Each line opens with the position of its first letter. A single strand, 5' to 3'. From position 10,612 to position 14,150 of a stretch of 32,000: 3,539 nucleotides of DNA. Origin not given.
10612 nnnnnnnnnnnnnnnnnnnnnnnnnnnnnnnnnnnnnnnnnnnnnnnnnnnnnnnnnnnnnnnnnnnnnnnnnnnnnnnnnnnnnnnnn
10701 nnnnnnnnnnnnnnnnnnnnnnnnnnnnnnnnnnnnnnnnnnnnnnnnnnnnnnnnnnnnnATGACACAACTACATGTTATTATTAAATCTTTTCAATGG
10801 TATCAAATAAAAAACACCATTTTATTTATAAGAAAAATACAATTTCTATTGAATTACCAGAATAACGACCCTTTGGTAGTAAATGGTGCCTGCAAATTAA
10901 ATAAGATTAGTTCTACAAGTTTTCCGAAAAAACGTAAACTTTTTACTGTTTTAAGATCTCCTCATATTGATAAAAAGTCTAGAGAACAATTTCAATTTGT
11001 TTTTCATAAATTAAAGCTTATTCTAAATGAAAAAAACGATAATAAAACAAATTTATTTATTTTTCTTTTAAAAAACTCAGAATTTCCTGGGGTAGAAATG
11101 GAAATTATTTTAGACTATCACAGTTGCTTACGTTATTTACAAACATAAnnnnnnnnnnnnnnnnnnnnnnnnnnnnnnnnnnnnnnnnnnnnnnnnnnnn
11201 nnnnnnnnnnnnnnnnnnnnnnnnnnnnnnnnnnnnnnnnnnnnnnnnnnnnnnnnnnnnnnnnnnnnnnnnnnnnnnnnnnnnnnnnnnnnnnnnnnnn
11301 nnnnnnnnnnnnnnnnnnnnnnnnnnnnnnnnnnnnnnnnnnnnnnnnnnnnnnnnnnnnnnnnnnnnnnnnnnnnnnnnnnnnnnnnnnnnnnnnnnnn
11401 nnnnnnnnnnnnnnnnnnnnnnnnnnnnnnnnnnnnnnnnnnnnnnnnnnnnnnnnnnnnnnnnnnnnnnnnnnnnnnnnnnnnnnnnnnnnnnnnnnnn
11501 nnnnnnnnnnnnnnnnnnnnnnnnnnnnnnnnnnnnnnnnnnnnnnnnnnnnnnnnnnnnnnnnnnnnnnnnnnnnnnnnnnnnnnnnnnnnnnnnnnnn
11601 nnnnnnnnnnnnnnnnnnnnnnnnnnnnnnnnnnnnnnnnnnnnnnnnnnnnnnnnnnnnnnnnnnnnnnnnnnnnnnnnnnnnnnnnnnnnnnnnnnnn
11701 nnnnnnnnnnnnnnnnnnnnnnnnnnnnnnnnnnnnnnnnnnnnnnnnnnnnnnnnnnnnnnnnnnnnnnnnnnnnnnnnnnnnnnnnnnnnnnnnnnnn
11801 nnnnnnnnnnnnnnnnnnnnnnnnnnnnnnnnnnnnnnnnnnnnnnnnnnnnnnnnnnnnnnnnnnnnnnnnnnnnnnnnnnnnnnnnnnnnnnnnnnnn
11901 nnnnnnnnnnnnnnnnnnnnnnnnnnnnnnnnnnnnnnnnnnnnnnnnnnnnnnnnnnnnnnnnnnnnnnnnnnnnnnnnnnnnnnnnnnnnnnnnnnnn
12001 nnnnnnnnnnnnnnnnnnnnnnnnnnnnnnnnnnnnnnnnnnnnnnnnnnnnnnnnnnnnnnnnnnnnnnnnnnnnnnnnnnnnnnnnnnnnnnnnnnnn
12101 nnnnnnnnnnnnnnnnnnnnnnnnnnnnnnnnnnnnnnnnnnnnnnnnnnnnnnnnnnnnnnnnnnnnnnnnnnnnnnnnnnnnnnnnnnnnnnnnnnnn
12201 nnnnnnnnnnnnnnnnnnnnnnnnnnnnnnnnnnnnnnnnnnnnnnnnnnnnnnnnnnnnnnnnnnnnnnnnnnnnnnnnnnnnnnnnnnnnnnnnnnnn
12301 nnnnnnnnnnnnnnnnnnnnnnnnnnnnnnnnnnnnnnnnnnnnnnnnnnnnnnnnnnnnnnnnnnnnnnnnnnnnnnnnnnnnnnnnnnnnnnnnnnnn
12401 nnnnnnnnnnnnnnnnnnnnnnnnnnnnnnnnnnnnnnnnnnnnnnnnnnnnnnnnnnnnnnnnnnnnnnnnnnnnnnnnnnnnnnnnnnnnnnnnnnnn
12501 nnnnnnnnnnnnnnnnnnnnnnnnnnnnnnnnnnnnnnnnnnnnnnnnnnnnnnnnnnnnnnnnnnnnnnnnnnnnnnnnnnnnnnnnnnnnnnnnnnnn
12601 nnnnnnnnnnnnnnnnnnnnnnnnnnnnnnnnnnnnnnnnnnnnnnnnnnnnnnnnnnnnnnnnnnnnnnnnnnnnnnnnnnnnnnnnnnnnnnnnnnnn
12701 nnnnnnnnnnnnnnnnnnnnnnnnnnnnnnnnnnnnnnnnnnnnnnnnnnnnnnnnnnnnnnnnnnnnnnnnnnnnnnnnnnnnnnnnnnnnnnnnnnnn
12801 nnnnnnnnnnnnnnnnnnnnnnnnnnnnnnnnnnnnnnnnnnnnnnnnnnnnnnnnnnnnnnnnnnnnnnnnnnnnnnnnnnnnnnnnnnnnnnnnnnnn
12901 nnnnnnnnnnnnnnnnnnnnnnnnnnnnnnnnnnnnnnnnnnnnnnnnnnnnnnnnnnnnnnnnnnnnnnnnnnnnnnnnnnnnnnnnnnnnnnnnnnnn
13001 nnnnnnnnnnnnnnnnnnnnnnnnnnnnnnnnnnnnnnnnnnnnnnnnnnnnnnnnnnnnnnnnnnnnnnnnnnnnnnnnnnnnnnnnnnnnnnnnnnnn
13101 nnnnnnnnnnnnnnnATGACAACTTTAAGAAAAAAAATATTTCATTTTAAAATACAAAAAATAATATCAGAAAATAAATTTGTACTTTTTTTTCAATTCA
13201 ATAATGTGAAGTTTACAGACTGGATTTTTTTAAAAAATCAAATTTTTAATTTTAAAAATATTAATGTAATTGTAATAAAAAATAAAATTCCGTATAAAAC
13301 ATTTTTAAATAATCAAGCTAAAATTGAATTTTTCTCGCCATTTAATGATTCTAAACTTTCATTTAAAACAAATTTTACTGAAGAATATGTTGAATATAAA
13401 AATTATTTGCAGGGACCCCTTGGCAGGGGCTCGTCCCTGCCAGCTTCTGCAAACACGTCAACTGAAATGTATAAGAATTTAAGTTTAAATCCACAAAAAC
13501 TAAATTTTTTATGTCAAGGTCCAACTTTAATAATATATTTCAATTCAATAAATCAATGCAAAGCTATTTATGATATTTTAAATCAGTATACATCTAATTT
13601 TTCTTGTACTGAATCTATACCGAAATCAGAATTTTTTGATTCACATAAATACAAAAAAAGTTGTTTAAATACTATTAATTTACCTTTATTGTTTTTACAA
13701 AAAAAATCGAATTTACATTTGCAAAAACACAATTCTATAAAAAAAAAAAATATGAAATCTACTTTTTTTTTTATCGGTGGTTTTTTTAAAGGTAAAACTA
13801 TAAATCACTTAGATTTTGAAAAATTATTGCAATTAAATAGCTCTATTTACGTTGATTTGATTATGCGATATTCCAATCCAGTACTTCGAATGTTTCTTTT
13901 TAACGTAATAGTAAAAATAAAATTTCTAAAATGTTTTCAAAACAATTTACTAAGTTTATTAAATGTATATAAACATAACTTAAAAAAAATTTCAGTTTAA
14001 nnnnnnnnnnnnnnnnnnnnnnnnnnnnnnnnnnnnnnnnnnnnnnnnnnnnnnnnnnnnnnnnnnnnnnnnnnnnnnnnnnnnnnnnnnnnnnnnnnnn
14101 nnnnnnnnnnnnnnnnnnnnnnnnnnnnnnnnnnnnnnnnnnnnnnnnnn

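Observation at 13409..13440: A second coding insertion of family A, in rpl10, uses the same orientation and reading frame as the rps3 copy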

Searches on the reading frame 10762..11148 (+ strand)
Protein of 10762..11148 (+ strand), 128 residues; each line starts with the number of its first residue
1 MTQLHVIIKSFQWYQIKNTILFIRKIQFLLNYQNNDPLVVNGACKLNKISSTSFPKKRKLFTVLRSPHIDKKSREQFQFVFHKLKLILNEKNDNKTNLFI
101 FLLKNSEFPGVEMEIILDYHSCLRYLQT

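Call 9: search_protein_families(library=pfam, proteins=[window:10762-11148:+], max_evalue=1)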
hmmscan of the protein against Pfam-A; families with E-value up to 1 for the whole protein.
window:10762-11148:+ (128 aa): 1 family
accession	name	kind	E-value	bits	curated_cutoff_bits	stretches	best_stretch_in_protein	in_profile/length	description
PF00338.27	Ribosomal_S10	-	2.8e-11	44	21.2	1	51-115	33-97/98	Ribosomal protein S10p/S20e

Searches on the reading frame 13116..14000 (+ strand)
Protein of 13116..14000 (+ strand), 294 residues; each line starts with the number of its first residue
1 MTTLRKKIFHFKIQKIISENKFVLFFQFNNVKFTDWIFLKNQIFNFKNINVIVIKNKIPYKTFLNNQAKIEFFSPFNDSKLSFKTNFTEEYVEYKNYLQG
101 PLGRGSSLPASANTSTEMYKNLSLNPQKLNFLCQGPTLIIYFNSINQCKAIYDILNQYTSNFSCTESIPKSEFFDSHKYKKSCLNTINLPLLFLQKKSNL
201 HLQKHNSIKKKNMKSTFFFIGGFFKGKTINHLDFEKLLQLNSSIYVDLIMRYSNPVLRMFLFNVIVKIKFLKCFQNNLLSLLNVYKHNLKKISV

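Call 9: search_protein_families(library=pfam, proteins=[window:13116-14000:+], max_evalue=1)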
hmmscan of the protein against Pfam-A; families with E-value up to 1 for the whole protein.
window:13116-14000:+ (294 aa): 1 family
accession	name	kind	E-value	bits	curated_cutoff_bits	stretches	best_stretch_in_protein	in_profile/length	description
PF00466.25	Ribosomal_L10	-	0.039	14.5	22.8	1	6-64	6-63/100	Ribosomal protein L10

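Call 10: find_encoding_contigs(protein=window:13116-14000:+, flank=10000, max_places=6)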
Protein window:13116-14000:+ (294 aa): no gene with exactly this product is on record in the collection.

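Call 12: find_homologous_proteins(query=window:13116-14000:+, max_evalue=0.01)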
Query window:13116-14000:+ (294 aa): 16 proteins with E <= 0.01 among 585 candidates.
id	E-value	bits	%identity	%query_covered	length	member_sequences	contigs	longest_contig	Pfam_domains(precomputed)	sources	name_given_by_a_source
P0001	9.4e-175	598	97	100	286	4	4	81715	-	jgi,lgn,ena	jgi:ribosomal protein L10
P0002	1.3e-133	463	76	100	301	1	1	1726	-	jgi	-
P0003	4.7e-128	445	71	97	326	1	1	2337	-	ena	-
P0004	6.0e-127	441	75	100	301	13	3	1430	-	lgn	-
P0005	4.9e-126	438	67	97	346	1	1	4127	-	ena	-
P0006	7.3e-95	336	61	100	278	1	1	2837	-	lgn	-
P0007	1.5e-87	312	77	67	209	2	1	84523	-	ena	-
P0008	2.4e-78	282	71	76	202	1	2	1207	-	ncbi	-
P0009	1.4e-74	269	51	100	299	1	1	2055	-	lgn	-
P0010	8.1e-56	208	43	99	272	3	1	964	-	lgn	-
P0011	1.3e-53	201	42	99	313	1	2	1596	-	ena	-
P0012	4.2e-52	196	42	99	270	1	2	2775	-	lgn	-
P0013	1.5e-51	194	41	99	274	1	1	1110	-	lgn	-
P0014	7.6e-50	188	41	99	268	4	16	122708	-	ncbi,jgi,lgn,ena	jgi:ribosomal protein L10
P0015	8.1e-50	188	42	61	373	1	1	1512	-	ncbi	-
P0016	8.1e-45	172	39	99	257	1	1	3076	-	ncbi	-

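Call 14: find_encoding_contigs(protein=P0001, flank=10000, max_places=6)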
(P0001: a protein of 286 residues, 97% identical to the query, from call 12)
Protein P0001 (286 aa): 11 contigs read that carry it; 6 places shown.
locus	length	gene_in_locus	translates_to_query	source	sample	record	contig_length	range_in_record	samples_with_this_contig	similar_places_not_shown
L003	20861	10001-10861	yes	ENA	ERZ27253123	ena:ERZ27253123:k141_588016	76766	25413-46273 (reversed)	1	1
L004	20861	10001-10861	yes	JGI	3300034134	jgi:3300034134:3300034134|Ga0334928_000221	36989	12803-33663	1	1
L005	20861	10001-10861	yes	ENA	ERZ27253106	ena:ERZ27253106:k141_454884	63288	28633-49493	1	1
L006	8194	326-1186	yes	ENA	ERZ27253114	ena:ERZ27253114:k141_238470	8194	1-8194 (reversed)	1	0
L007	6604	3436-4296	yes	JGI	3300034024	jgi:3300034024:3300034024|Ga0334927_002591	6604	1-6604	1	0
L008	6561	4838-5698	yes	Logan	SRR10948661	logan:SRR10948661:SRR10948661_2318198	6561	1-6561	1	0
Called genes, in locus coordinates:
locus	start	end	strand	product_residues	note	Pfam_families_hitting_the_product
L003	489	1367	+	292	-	PF00318:Ribosomal_S2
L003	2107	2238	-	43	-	-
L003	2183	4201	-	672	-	PF00189:Ribosomal_S3_C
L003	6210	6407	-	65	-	-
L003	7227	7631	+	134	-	PF00252:Ribosomal_L16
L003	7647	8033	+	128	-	PF00338:Ribosomal_S10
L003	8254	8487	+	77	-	PF00203:Ribosomal_S19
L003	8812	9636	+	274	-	PF00329:Complex1_30kDa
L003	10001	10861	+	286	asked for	-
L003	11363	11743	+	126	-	PF00507:Oxidored_q4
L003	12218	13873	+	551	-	PF01479:S4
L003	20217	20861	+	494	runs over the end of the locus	PF00361:Proton_antipo_M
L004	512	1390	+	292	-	PF00318:Ribosomal_S2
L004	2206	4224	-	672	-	PF00189:Ribosomal_S3_C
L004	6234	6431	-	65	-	-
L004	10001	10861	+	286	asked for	-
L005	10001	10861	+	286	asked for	-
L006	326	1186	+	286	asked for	-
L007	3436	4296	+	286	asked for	-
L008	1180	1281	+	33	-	-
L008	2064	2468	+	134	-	PF00252:Ribosomal_L16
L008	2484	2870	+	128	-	PF00338:Ribosomal_S10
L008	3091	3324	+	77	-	PF00203:Ribosomal_S19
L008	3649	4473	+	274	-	PF00329:Complex1_30kDa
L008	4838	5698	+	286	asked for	-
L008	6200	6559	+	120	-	?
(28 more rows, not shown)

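Call 15: list_cluster_members(proteins=[P0001, P0014, P0008, P0016, P0015])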
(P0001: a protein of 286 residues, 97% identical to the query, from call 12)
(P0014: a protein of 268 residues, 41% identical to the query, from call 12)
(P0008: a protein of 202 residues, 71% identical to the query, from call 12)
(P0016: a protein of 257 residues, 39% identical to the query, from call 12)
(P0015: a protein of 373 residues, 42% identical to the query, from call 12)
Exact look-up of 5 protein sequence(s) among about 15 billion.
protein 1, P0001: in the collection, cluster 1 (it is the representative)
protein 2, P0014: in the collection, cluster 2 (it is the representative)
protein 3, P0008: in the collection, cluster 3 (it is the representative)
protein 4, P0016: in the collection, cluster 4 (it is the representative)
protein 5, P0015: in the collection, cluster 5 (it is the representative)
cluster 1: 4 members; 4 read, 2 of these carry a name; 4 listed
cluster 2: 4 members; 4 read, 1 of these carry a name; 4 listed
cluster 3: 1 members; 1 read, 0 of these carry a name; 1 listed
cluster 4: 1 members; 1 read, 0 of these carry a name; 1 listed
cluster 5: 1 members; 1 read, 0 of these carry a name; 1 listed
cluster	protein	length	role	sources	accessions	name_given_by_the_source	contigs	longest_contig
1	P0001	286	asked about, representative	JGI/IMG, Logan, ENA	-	ribosomal protein L10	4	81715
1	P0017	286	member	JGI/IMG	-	ribosomal protein L10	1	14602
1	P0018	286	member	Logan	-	-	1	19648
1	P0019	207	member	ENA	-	-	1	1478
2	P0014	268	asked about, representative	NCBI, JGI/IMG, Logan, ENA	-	ribosomal protein L10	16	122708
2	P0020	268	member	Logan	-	-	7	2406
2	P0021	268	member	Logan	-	-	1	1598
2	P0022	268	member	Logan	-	-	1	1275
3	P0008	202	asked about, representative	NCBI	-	-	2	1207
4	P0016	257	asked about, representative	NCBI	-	-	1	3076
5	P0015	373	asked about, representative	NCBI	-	-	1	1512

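Call 17: find_encoding_contigs(protein=P0014, flank=3000, max_places=4)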
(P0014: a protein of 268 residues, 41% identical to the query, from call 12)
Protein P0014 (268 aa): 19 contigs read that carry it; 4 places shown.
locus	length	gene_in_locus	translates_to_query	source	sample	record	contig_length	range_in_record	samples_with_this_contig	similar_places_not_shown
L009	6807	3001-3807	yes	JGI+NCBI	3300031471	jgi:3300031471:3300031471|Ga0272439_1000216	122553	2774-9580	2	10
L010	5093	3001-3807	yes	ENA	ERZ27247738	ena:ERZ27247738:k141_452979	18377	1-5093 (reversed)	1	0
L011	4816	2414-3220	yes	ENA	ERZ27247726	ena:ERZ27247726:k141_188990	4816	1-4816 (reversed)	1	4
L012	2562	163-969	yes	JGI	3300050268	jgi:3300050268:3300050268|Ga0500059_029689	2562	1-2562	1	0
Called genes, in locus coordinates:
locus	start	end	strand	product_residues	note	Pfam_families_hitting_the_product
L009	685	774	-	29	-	-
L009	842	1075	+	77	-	PF00203:Ribosomal_S19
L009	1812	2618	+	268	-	PF00329:Complex1_30kDa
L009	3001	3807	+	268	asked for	-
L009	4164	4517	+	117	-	PF00507:Oxidored_q4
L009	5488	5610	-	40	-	-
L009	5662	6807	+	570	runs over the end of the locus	PF01479:S4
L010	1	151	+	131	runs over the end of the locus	-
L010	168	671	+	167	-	-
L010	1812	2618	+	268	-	PF00329:Complex1_30kDa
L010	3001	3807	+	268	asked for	-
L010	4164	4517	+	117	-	PF00507:Oxidored_q4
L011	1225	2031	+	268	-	PF00329:Complex1_30kDa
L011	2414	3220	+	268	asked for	-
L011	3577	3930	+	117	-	PF00507:Oxidored_q4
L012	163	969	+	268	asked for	-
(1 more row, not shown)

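Call 18: find_encoding_contigs(protein=P0002, flank=3000, max_places=3)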
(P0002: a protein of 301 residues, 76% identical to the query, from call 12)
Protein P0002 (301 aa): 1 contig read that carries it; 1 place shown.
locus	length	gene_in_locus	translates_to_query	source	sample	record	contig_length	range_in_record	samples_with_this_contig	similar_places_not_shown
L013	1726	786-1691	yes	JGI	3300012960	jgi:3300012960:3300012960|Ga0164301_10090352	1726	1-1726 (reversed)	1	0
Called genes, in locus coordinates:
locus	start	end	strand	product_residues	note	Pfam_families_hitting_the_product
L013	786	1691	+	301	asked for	-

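Call 23: find_related_loci(query=A1, collection=metagenome_contigs, flank=10000)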
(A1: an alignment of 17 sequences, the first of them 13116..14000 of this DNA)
Query A1 (294 aa) in metagenome_contigs; peptide patterns used: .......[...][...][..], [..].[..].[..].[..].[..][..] (x = any residue, [..] = any of these).
111 stretches matched a pattern; 7 encode a relative of the query (tblastn E <= 1e-3); 7 distinct loci.
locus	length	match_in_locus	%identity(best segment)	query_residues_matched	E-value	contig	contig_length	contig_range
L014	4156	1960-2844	76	1-288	1e-131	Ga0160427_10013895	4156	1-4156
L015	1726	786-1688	76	1-294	2e-136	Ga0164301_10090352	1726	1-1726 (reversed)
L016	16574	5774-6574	41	1-292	1e-57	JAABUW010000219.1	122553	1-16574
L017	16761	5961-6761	41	1-292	1e-57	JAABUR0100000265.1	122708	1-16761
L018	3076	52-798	39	1-285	3e-49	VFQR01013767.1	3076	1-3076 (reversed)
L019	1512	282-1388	41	1-289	3e-39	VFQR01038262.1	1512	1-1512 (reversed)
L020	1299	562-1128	40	106-292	2e-38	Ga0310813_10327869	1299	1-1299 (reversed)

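Call 31: search_solved_structures(query=A1, max_evalue=1, show_alignments=2)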
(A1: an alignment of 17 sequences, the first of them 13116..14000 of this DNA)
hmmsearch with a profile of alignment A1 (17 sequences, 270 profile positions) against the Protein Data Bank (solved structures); distinct sequences matched with E-value up to 1: 1.
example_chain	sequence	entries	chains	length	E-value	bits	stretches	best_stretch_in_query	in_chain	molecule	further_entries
1vm0_A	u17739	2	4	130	0.17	14.3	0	173-218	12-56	unknown protein | Protein At2g34160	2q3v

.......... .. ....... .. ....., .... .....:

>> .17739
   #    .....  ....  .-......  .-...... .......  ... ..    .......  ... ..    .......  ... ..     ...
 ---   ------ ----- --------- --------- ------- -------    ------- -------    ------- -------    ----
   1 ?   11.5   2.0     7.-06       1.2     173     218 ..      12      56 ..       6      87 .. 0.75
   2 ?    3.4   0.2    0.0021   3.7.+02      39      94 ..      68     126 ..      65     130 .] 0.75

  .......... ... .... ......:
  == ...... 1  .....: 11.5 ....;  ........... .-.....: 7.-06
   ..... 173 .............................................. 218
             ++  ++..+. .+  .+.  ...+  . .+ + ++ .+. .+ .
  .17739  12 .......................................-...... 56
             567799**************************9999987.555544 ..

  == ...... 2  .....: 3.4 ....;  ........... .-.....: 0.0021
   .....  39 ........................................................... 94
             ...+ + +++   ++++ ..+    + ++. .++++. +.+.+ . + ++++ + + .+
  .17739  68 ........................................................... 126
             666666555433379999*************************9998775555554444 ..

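Call 32: search_protein_families(library=pfam, alignment_id=A1, max_evalue=0.1)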
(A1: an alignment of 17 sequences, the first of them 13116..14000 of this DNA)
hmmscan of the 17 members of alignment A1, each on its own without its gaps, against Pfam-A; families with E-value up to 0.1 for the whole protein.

A. member 1, window:13116-14000:+ (294 aa): 1 family
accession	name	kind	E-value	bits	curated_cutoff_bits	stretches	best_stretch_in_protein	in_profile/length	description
PF00466.25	Ribosomal_L10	-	0.039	14.5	22.8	0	6-64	6-63/100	Ribosomal protein L10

B. families by the number of members that match (of 17 scanned): 2 families
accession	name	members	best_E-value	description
PF00466.25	Ribosomal_L10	13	0.00011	Ribosomal protein L10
PF13336.12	AcetylCoA_hyd_C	1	0.041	Acetyl-CoA hydrolase/transferase C-terminal domain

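Call 44: predict_structure(alignment_id=A1)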
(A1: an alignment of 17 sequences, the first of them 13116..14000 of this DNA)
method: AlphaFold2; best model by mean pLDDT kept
length: 294 residues; sequences in the alignment: 17
mean_pLDDT: 42.4   pTM: 0.40
mean pLDDT of the five models: 42.4, 40.1, 37.3, 36.8, 36.1
residues with pLDDT >= 90: 0; 70-90: 11; 50-70: 79; < 50: 204
segments of 3 or more residues with pLDDT < 50: 57-132, 158-216, 230-294
pLDDT, mean of each block of 10 residues (from residue 1): 54 68 64 58 61 53 34 32 28 28 30 27 42 61 63 52 30 29 28 31 30 44 58 38 34 38 38 37 40 40
secondary structure, 60 per line:
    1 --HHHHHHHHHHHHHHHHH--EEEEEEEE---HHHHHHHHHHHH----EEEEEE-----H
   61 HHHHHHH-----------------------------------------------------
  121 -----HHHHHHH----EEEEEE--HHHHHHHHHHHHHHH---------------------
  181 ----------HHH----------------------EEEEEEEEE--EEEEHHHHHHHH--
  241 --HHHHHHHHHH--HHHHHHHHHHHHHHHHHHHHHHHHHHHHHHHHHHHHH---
elements in order: H3-19 E22-29 H33-44 E49-54 H60-67 H126-132 E137-142 H145-159 E216-224 E227-230 H231-238 H243-252 H255-291
